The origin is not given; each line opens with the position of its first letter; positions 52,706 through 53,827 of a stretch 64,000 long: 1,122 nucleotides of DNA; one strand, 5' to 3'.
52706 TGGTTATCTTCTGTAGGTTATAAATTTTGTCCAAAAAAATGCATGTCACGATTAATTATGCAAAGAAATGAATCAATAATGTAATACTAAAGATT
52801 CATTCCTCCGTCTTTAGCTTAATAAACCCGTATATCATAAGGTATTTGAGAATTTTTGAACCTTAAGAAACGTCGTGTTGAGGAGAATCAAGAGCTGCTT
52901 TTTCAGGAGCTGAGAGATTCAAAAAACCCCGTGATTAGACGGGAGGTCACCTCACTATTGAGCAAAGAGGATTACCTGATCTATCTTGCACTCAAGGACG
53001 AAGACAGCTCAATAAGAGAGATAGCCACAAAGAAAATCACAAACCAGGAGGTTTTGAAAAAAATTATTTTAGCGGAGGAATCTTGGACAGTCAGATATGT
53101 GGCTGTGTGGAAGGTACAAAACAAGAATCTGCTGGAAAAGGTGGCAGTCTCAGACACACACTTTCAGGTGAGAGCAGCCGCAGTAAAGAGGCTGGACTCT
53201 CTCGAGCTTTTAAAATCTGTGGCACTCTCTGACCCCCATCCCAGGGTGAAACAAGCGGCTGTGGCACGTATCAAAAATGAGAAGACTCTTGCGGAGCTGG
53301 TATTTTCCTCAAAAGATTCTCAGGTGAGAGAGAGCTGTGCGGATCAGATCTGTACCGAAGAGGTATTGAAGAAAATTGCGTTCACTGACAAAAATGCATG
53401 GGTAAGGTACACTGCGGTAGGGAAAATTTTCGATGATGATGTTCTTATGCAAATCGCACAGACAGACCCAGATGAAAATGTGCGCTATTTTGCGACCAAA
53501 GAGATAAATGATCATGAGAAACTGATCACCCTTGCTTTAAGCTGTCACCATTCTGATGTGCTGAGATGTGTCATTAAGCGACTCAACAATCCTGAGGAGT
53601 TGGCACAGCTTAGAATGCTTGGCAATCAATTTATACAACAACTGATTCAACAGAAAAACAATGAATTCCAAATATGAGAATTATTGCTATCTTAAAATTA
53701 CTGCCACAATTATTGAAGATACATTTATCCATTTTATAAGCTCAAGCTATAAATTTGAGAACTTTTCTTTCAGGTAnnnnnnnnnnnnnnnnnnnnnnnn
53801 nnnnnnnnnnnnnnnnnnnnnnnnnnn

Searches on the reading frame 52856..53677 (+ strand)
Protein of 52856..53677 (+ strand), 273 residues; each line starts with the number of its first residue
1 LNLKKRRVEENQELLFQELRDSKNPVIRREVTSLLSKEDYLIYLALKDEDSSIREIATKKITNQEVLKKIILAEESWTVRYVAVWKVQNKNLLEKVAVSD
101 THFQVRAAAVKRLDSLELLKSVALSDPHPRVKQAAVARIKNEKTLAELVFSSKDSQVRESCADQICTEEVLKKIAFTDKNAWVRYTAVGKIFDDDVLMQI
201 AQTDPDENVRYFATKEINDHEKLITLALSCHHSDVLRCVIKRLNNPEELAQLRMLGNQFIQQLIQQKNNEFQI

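Call 73: search_protein_families(library=pfam, proteins=[window:52856-53677:+], max_evalue=0.001)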
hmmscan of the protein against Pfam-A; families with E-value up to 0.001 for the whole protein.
window:52856-53677:+ (273 aa): 3 families
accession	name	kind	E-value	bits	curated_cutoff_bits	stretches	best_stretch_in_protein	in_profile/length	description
PF02985.28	HEAT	-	5.5e-15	54.5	23.5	0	123-137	8-22/31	HEAT repeat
PF13646.12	HEAT_2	-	1.4e-11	44.9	27.7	0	72-136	9-84/88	HEAT repeats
PF00570.28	HRDC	-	0.0002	21.7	23.8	0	50-81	29-60/68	HRDC domain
